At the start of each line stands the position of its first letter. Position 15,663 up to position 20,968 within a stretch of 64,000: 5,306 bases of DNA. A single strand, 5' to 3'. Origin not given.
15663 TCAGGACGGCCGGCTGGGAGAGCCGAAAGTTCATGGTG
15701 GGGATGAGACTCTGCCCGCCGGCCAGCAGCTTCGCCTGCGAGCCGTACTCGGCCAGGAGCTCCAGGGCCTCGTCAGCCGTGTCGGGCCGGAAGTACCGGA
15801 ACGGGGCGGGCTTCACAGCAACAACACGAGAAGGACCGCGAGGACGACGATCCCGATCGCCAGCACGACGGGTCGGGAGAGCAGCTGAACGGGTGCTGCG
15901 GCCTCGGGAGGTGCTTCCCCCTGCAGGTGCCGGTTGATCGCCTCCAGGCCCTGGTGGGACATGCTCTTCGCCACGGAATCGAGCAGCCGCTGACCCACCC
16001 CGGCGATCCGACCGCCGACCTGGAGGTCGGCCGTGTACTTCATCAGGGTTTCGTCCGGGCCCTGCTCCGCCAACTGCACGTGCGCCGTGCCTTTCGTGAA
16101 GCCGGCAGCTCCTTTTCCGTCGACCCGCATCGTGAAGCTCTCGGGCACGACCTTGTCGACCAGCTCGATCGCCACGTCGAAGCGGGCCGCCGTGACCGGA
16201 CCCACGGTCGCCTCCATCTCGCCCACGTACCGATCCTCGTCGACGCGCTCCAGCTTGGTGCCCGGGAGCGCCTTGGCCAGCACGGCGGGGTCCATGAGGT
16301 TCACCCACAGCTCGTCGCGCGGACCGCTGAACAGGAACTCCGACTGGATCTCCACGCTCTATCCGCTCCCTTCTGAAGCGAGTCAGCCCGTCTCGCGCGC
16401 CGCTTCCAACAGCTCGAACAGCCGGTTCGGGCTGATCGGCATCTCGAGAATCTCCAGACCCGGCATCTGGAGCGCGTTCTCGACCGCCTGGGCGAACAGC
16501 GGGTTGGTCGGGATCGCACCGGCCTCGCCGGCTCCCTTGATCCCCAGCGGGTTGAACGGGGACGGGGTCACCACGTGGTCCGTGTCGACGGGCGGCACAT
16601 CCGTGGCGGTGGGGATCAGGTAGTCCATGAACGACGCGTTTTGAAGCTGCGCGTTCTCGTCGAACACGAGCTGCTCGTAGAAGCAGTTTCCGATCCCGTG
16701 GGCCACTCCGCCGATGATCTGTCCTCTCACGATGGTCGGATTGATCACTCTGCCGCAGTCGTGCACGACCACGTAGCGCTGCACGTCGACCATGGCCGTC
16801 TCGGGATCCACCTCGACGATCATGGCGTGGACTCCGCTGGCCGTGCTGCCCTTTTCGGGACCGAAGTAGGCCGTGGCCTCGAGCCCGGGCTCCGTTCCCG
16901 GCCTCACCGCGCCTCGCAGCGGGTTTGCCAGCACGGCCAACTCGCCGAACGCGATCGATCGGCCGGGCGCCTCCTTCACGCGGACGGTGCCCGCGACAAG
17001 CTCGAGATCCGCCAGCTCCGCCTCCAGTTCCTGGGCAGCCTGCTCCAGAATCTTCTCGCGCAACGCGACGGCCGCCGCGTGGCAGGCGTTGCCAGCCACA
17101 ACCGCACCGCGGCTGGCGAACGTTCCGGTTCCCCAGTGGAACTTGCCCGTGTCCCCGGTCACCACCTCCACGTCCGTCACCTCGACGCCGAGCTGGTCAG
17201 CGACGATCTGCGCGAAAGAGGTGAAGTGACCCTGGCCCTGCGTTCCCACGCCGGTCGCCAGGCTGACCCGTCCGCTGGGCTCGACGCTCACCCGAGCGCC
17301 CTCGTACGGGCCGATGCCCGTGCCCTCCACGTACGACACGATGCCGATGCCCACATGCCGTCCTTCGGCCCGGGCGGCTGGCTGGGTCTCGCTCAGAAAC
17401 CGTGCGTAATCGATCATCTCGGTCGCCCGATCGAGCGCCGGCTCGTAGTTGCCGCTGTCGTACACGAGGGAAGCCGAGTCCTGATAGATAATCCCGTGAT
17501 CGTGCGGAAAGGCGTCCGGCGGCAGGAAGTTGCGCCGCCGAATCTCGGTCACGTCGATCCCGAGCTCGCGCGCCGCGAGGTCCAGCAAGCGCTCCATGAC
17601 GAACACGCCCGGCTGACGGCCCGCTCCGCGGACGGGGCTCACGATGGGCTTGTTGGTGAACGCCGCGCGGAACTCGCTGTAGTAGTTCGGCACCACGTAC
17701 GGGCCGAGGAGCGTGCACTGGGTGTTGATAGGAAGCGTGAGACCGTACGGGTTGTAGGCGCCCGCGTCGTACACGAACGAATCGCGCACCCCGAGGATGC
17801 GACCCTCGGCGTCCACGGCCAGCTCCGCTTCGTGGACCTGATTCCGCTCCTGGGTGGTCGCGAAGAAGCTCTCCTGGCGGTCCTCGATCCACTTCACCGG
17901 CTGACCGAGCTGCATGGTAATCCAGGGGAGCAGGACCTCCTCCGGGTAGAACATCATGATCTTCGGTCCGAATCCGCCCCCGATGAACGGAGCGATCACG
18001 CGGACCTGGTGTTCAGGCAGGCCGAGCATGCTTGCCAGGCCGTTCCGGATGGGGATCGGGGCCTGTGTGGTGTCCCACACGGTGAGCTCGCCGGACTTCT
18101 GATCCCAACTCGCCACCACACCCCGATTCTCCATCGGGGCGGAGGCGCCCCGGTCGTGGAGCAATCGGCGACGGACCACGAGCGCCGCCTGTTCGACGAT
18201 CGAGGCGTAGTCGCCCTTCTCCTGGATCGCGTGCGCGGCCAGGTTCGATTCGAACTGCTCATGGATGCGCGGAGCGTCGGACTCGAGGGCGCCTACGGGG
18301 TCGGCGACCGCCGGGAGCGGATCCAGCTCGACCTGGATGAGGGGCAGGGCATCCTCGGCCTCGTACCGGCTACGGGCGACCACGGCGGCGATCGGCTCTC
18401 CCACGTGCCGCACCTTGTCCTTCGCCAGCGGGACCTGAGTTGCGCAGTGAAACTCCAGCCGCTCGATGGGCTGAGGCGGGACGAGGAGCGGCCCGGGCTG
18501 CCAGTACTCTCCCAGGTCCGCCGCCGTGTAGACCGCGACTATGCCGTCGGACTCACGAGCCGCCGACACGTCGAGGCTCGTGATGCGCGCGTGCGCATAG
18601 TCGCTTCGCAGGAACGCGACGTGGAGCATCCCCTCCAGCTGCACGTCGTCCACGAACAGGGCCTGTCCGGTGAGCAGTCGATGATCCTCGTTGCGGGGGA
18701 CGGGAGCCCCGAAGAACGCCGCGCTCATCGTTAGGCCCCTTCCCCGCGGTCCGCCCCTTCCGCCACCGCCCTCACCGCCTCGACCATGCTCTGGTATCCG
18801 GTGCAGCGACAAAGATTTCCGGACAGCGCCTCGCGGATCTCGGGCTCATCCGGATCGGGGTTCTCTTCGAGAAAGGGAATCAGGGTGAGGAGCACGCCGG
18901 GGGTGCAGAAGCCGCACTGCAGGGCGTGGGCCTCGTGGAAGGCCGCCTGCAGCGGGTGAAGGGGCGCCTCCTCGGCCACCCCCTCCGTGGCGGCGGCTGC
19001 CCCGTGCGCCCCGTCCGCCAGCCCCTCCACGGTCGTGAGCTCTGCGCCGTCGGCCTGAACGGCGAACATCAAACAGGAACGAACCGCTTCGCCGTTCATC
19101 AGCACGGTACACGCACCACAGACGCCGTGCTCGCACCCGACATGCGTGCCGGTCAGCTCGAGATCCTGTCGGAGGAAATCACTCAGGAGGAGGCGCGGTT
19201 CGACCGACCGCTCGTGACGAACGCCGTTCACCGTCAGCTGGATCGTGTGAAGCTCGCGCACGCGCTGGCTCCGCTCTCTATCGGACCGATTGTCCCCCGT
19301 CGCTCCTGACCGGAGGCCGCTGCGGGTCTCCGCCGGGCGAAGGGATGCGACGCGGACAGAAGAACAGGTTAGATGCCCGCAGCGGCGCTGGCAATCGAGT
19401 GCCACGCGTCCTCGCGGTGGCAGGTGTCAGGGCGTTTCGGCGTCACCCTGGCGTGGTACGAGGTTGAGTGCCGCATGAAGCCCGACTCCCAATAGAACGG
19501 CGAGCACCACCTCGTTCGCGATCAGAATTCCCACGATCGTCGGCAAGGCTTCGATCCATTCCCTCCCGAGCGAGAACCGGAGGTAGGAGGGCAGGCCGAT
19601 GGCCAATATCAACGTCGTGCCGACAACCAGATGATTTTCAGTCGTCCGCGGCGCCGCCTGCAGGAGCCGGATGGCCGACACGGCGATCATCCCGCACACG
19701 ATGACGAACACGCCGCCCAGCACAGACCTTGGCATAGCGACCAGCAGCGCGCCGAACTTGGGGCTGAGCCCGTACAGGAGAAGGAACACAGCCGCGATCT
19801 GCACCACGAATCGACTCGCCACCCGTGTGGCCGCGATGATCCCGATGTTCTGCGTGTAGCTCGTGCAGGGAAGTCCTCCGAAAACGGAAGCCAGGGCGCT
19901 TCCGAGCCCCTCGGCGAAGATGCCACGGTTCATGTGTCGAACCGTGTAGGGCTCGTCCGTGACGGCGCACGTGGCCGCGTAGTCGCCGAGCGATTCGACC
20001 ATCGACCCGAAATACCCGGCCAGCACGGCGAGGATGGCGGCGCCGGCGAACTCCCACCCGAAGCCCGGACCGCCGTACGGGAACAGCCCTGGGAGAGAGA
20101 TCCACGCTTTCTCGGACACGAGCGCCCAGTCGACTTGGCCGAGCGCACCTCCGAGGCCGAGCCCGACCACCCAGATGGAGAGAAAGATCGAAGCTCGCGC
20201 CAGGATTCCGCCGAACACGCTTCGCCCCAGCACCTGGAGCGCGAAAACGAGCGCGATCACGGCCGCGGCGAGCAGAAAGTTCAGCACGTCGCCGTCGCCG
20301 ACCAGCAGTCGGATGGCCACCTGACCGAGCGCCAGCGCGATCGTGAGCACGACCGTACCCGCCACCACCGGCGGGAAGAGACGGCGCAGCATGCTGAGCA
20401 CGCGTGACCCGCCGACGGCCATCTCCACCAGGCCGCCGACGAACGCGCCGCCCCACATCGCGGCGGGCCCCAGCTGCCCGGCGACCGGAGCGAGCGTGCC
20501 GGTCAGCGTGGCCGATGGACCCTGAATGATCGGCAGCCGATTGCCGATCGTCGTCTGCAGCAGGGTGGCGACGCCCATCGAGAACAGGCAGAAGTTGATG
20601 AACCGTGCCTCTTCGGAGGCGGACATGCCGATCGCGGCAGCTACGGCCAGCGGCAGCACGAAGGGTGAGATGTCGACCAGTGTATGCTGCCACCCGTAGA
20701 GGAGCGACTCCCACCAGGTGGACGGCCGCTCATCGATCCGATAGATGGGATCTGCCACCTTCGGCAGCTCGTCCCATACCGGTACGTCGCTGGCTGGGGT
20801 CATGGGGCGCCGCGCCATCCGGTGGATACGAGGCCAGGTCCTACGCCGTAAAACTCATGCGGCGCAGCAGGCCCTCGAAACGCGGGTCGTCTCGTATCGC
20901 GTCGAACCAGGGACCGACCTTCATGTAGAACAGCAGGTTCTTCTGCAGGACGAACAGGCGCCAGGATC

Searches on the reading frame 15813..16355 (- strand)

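Call 62: search_protein_families(library=pfam, proteins=[window:15813-16355:-], max_evalue=0.00001)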
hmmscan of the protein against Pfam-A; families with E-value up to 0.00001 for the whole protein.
window:15813-16355:- (180 aa): 1 family
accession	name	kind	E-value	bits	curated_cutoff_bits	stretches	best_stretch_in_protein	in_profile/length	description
PF06240.19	COXG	-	5.1e-16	59.1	22.2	1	10-144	6-139/140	Carbon monoxide dehydrogenase subunit G (CoxG)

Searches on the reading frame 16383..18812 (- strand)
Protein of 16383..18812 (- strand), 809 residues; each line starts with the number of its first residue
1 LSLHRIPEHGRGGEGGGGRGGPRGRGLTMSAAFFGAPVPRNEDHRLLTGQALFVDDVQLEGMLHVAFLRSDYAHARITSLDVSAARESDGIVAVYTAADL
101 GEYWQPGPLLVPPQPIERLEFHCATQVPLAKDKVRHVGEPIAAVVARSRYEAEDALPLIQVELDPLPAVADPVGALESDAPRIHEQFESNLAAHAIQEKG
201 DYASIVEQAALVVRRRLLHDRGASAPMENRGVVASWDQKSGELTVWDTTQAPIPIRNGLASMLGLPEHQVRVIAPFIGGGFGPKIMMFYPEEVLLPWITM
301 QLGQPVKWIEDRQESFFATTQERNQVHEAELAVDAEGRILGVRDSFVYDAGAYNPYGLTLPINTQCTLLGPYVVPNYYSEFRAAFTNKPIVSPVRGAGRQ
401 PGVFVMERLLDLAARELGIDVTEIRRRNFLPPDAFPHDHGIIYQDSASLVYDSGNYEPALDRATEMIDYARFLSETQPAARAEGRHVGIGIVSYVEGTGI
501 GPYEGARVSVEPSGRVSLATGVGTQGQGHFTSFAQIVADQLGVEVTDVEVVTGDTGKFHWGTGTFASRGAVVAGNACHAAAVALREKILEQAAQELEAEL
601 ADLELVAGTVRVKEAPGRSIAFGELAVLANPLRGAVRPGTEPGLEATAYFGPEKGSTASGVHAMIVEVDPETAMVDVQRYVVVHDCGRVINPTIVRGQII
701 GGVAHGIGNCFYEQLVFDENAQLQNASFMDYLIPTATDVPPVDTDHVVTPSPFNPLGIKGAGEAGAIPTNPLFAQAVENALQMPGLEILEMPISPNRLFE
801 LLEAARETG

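Call 62: search_protein_families(library=pfam, proteins=[window:16383-18812:-], max_evalue=0.00001)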
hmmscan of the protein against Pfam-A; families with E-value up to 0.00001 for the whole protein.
window:16383-18812:- (809 aa): 3 families
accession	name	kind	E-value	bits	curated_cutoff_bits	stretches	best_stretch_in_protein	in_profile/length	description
PF20256.3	MoCoBD_2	-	1.2e-80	271.5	27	1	463-740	2-283/283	Molybdopterin cofactor-binding domain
PF02738.23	MoCoBD_1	-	4.8e-74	249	27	1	183-429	1-244/244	Molybdopterin cofactor-binding domain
PF01315.27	Ald_Xan_dh_C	-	7.4e-28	97.5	31.3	1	48-167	1-110/110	Aldehyde oxidase and xanthine dehydrogenase, a/b hammerhead domain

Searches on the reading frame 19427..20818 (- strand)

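Call 62: search_protein_families(library=pfam, proteins=[window:19427-20818:-], max_evalue=0.00001)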
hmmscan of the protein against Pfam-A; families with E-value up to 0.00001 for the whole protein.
window:19427-20818:- (463 aa): 1 family
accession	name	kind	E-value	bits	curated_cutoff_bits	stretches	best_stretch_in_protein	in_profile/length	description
PF00860.26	Xan_ur_permease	-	4.6e-68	230.1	27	1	38-412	3-386/389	Permease family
